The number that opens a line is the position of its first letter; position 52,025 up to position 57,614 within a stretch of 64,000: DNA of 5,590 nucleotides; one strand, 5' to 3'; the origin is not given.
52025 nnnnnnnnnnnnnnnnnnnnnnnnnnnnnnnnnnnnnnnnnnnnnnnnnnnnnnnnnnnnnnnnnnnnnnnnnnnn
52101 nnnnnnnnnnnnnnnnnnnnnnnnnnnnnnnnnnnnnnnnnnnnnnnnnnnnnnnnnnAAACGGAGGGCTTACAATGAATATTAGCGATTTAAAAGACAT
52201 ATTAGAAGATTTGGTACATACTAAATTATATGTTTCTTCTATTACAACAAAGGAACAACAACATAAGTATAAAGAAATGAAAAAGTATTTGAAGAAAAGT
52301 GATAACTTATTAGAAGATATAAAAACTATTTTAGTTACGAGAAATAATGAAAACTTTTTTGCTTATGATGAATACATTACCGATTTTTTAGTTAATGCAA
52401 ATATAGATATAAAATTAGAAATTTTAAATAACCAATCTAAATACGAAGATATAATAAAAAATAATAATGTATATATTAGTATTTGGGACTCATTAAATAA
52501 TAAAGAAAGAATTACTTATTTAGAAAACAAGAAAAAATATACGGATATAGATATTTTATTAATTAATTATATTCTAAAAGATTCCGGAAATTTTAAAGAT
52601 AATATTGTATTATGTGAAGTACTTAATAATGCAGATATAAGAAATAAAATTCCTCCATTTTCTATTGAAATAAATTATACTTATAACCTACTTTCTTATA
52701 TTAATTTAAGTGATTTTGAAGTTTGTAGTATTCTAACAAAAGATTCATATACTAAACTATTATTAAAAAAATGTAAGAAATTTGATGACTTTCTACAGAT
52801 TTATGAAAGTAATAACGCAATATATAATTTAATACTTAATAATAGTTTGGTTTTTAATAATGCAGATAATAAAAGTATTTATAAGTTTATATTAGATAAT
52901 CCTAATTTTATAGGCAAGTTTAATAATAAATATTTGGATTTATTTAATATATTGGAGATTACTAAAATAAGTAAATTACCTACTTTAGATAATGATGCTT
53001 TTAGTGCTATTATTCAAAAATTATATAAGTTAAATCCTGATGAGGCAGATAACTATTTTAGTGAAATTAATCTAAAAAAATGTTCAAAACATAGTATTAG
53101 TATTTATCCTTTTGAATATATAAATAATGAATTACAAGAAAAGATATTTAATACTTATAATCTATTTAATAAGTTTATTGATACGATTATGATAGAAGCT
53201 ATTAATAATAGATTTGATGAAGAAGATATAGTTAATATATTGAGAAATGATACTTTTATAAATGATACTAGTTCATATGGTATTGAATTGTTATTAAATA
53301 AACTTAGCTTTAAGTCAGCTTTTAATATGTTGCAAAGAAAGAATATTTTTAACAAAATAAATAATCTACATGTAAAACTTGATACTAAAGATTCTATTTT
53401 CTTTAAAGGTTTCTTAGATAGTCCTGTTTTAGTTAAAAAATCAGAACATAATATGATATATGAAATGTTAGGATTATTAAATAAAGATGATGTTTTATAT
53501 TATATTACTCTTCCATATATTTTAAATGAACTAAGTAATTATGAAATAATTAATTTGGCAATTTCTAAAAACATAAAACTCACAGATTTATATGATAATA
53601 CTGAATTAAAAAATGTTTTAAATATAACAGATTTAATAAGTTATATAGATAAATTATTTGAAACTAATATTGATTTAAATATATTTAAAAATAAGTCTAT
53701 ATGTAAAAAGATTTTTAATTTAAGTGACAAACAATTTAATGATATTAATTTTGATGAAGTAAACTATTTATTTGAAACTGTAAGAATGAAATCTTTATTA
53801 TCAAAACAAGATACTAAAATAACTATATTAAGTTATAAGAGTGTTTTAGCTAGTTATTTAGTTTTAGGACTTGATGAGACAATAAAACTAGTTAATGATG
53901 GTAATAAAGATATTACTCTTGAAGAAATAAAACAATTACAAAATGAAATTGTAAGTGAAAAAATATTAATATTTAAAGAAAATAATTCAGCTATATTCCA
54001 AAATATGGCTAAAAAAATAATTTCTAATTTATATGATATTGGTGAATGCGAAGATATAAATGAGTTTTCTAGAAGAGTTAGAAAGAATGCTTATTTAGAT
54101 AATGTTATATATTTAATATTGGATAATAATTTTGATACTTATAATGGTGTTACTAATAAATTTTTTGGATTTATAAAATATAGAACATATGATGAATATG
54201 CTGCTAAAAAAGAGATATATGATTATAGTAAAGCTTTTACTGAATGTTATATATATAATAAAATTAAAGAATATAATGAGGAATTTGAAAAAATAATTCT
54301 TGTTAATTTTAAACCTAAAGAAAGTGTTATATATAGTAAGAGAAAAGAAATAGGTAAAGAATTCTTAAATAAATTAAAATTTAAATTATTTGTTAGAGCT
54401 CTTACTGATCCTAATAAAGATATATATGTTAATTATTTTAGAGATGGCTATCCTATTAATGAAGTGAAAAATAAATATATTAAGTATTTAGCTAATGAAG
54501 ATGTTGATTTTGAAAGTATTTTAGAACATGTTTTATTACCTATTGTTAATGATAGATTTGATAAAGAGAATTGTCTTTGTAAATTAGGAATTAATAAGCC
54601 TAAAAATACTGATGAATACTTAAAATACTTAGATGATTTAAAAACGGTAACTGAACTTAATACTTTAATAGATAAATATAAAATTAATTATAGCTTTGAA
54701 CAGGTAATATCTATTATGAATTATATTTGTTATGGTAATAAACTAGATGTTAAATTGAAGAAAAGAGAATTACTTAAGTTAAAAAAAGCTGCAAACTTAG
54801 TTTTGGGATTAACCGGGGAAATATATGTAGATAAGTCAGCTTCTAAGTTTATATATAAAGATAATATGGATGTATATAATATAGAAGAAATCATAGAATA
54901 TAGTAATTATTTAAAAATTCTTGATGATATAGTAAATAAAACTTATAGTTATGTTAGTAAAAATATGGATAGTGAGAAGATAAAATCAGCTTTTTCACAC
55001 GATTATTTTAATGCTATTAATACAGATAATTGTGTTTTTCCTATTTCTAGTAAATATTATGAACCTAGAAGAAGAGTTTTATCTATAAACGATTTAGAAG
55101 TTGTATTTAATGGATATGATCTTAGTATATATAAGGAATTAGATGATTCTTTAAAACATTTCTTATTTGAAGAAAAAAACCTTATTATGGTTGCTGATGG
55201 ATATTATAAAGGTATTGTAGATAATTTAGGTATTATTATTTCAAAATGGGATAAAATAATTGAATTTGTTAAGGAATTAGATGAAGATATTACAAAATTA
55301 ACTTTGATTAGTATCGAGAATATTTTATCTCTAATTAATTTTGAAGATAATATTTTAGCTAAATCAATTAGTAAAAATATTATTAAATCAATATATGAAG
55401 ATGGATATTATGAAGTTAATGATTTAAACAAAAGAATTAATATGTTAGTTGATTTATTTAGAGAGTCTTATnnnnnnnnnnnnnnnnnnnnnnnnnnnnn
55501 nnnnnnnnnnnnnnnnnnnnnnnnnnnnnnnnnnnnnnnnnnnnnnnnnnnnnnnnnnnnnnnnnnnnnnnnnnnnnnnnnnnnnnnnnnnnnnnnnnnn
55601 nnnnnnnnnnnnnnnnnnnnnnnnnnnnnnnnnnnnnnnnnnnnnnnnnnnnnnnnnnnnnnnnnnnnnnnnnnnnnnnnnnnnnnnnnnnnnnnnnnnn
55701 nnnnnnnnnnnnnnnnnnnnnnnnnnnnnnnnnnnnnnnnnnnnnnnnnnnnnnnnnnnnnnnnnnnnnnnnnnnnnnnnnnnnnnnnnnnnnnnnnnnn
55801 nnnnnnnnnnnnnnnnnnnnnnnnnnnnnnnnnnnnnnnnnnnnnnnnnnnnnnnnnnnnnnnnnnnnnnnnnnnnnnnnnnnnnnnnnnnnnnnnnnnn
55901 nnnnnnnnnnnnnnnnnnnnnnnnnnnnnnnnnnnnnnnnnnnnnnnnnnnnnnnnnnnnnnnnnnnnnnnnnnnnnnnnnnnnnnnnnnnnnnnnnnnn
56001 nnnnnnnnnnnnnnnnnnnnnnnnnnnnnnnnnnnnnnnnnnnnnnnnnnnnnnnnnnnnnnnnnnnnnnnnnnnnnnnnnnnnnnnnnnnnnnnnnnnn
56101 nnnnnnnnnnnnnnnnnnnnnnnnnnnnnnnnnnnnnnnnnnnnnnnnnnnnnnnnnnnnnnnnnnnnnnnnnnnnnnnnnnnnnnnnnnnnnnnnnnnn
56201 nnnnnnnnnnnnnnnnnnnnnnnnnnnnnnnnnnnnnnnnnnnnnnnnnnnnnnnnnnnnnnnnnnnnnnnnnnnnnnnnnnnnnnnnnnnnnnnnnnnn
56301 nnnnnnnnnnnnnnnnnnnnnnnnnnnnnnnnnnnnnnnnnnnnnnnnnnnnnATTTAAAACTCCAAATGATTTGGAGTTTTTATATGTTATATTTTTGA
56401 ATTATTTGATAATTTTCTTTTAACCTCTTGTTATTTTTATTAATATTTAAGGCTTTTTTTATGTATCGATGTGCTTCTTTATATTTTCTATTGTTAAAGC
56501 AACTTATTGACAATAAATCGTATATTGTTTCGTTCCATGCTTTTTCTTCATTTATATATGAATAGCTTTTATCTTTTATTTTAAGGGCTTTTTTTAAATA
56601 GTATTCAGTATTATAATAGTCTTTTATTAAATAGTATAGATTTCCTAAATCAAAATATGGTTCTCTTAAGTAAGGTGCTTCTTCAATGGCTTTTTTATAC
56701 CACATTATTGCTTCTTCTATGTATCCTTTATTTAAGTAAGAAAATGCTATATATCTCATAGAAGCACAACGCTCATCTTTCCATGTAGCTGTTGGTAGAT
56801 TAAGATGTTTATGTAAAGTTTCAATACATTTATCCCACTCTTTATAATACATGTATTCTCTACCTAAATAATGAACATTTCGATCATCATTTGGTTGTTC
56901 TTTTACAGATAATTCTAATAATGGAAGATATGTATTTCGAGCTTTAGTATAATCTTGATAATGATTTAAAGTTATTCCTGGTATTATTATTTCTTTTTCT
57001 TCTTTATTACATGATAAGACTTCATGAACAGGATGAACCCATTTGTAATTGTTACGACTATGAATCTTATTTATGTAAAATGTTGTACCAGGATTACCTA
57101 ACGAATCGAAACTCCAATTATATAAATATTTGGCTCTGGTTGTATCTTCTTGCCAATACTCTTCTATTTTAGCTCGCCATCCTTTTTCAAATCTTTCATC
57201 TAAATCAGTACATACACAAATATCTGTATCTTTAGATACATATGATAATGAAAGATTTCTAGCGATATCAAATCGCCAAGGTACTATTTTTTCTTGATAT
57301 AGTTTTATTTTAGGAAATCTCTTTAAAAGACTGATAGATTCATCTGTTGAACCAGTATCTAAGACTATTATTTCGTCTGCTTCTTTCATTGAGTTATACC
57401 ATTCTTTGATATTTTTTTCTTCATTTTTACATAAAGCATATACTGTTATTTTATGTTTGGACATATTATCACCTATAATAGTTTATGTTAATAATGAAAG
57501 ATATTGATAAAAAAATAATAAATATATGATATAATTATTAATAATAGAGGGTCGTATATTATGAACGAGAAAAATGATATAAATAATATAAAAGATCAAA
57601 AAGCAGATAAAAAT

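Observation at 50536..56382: Class B sortase fused to a ~270-aa cytoplasmic N-terminal domain and translationally linked to a 1392-aa orphan cytoplasmic protein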

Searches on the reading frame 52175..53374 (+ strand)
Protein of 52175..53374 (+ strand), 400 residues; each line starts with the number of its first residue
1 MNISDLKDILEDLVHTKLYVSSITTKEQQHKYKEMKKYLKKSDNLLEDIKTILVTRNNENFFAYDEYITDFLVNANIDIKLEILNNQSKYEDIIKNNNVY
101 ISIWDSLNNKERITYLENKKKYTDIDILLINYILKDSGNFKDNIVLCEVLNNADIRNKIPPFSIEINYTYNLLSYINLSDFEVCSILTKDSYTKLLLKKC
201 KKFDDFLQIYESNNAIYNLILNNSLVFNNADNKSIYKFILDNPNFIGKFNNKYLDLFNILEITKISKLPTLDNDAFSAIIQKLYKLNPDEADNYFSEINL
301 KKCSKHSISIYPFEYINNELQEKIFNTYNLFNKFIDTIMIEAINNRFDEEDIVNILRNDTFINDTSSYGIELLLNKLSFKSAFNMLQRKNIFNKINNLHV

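Call 53: search_protein_families(library=pfam, proteins=[window:52175-53374:+], max_evalue=10)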
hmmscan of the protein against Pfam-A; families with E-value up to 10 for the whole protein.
window:52175-53374:+ (400 aa): 2 families
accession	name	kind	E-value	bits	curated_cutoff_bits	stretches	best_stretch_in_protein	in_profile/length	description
PF24637.1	RRM_DEAH11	-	0.1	13.3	27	1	332-360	41-69/81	DEAH11 RRM domain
PF25557.1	GAUT_1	-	0.51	11.1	22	1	6-48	5-47/77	Galacturonosyltransferase domain 1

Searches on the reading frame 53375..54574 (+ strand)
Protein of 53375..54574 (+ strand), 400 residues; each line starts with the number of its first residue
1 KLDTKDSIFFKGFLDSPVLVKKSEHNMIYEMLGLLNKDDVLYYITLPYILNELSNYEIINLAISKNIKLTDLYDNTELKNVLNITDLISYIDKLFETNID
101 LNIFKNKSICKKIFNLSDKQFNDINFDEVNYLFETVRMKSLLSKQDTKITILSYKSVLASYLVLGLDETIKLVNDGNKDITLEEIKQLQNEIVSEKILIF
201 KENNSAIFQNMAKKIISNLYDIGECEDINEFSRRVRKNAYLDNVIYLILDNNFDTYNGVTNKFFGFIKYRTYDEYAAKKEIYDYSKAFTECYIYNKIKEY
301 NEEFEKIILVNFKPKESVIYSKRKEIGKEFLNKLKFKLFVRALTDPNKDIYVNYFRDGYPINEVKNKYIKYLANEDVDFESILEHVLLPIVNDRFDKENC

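Call 53: search_protein_families(library=pfam, proteins=[window:53375-54574:+], max_evalue=10)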
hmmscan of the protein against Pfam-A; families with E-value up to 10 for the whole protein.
window:53375-54574:+ (400 aa): 1 family
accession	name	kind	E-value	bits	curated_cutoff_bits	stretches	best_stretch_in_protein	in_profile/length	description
PF11540.13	Dynein_IC2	-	0.0011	19.2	25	1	305-322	9-26/31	Cytoplasmic dynein 1 intermediate chain 2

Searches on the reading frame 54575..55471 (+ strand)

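Call 53: search_protein_families(library=pfam, proteins=[window:54575-55471:+], max_evalue=10)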
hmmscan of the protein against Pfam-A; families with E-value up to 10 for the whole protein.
window:54575-55471:+ (299 aa): 2 families
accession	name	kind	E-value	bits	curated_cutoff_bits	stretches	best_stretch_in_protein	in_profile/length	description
PF11155.13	DUF2935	-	0.0055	17.7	24.4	1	199-274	28-102/121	Domain of unknown function (DUF2935)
PF20862.2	DUF6843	-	0.11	12.9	27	1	83-142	20-79/110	Family of unknown function (DUF6843)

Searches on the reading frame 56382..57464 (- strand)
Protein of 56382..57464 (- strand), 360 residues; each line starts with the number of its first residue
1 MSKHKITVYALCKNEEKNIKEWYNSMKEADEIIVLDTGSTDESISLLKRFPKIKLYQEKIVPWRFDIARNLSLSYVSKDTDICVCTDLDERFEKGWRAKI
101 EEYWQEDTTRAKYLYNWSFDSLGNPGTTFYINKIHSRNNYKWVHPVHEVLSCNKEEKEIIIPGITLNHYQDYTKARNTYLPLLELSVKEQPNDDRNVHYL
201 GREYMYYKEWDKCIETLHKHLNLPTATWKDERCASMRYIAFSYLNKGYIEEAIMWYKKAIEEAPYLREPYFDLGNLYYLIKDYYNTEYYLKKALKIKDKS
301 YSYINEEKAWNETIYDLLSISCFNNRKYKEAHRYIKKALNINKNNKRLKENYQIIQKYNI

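Call 3: search_protein_families(library=pfam, proteins=[window:56382-57464:-], max_evalue=0.01)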
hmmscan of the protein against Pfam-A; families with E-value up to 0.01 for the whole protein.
window:56382-57464:- (360 aa): 12 families
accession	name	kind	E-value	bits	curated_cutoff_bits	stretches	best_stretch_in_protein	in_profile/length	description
PF07719.23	TPR_2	-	4e-10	39.4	27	1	315-345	4-34/34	Tetratricopeptide repeat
PF00535.33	Glycos_transf_2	-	7e-10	39.5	23.3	1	12-108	6-107/168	Glycosyl transferase family 2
PF00515.34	TPR_1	-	9.4e-07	28.8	27.8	0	270-297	4-31/34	Tetratricopeptide repeat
PF13424.12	TPR_12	-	2.1e-06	28.3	30.1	0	272-343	8-76/77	Tetratricopeptide repeat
PF13428.12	TPR_14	-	6.5e-06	26.8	23.5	0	238-275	6-43/44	Tetratricopeptide repeat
PF13181.12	TPR_8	-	2e-05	24.8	25.7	1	240-264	8-32/34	Tetratricopeptide repeat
PF23558.1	TPR_P4H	-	5.7e-05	23.6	27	1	271-353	5-83/91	Prolyl 4-hydroxylase peptide-substrate-binding domain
PF13374.12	TPR_10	-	5.9e-05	23.4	27.5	0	234-261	3-30/42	Tetratricopeptide repeat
PF12895.13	ANAPC3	-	0.00012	22.7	27.2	0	246-303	2-60/82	Anaphase-promoting complex, cyclosome, subunit 3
PF13414.12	TPR_11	-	0.00052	20.1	26.8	1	243-278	4-39/42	TPR repeat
PF13704.12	Glyco_tranf_2_4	-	0.00075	20.4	27.5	1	13-90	1-82/98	Glycosyl transferase family 2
PF14853.12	Fis1_TPR_C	-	0.0086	16.7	25.3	1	317-348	6-37/53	Fis1 C-terminal tetratricopeptide repeat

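Call 4: search_protein_families(library=ncbifam, proteins=[window:56382-57464:-], max_evalue=0.01)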
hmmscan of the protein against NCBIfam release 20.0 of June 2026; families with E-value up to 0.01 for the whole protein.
window:56382-57464:- (360 aa): 5 families
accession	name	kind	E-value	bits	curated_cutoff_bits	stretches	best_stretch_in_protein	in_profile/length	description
NF040959.1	MamA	equivalog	6.9e-09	35.4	200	2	161-261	110-201/204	magnetosome protein MamA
TIGR02917.1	PEP_TPR_lipo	equivalog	1e-08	33.6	312.2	1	178-298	551-666/899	XrtA/PEP-CTERM system TPR-repeat protein PrsT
TIGR02521.1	type_IV_pilW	equivalog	2.7e-05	23.8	154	1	239-305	37-103/234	type IV pilus biogenesis/stability protein PilW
TIGR00540.1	TPR_hemY_coli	hypoth_equivalog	0.00021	20.2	142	0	176-225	308-357/385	heme biosynthesis-associated TPR protein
NF033920.0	C39_PA2778_fam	equivalog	0.0085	15.5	150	0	244-341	167-253/255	PA2778 family cysteine peptidase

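Call 72: search_protein_families(library=padloc, proteins=[window:56382-57464:-], max_evalue=0.01)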
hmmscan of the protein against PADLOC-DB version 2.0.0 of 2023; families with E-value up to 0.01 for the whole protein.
window:56382-57464:- (360 aa): 0 families

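Call 73: search_protein_families(library=phrogs, proteins=[window:56382-57464:-], max_evalue=0.01)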
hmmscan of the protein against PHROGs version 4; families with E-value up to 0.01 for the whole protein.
window:56382-57464:- (360 aa): 3 families
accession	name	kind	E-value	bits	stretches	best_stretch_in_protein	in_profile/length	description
phrog_13126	-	moron, auxiliary metabolic gene and host takeover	2.1e-106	357.4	1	5-357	2-356/394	beta-1,4-glycosyltransferase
phrog_7590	-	unknown function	0.00087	20.1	1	240-345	62-156/234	-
phrog_841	-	moron, auxiliary metabolic gene and host takeover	0.0027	18.3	1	5-51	3-56/309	GtrB-like O-antigen conversion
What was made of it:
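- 56382..57464 (-): Convergent cytoplasmic GT2 + TPR glycosyltransferase (GmaR-like). It is a frequent neighbour of the fused sortase in both clades. Pfam GT2 and TPR (call 3). phrog_13126 at E 2e-106 (call 73).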

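Call 74: search_solved_structures(query=window:56382-57464:-, max_evalue=0.01)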
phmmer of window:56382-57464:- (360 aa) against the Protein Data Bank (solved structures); distinct sequences matched with E-value up to 0.01: 50.
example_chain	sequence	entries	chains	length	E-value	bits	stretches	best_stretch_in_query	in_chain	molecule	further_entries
9qhb_A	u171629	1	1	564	9.8e-34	120.4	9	239-300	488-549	Engineered tetratricopeptide repeat protein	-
8bu0_A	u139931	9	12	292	3.8e-20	75.7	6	239-300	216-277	Consensus tetratricopeptide repeat protein | Crystal structure of an 8-repeat consensus TPR superhelix with Zinc. | Monomer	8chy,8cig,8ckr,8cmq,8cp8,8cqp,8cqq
9qhc_A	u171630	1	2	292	2.7e-18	69.6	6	239-298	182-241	Engineered tetratricopeptide repeat protein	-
2fo7_A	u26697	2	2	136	1.3e-10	44.3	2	241-300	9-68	SYNTHETIC CONSENSUS TPR PROTEIN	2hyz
8ch0_A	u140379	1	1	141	1.6e-10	44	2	240-300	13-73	Consensus tetratricopeptide repeat protein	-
6eou_A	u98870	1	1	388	4.8e-08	35.8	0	240-277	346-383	UDP-N-acetylglucosamine--peptide N-acetylglucosaminyltransferase 110 kDa subunit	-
1w3b_A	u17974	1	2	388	5.3e-08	35.7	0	240-277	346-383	UDP-N-ACETYLGLUCOSAMINE--PEPTIDE N-ACETYLGLUCOSAMINYLTRANSFERASE 110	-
7yeh_B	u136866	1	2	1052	8.2e-08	35.1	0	240-293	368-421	UDP-N-acetylglucosamine--peptide N-acetylglucosaminyltransferase 110 kDa subunit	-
7yea_A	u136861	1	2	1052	8.2e-08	35.1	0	240-293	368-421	UDP-N-acetylglucosamine--peptide N-acetylglucosaminyltransferase 110 kDa subunit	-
7ntf_A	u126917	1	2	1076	9.9e-08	34.8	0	240-288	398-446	Isoform 1 of UDP-N-acetylglucosamine--peptide N-acetylglucosaminyltransferase 110 kDa subu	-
22ao_A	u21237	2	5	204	2.4e-07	33.5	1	7-173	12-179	GmaR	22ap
1na0_A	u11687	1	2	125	3.5e-07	33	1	240-351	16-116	designed protein CTPR3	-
7obi_A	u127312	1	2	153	3.8e-07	32.9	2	239-301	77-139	CTPR-rv4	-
9gzg_A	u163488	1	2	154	2.1e-06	30.4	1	239-300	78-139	Engineered CTPR protein with glutamic acids for conductivity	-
2wqh_A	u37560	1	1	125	5.3e-06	29.1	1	240-351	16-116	CTPR3Y3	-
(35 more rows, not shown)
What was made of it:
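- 56382..57464 (-): GmaR GT domain at E 2e-7 and OGT TPR hits (call 74).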
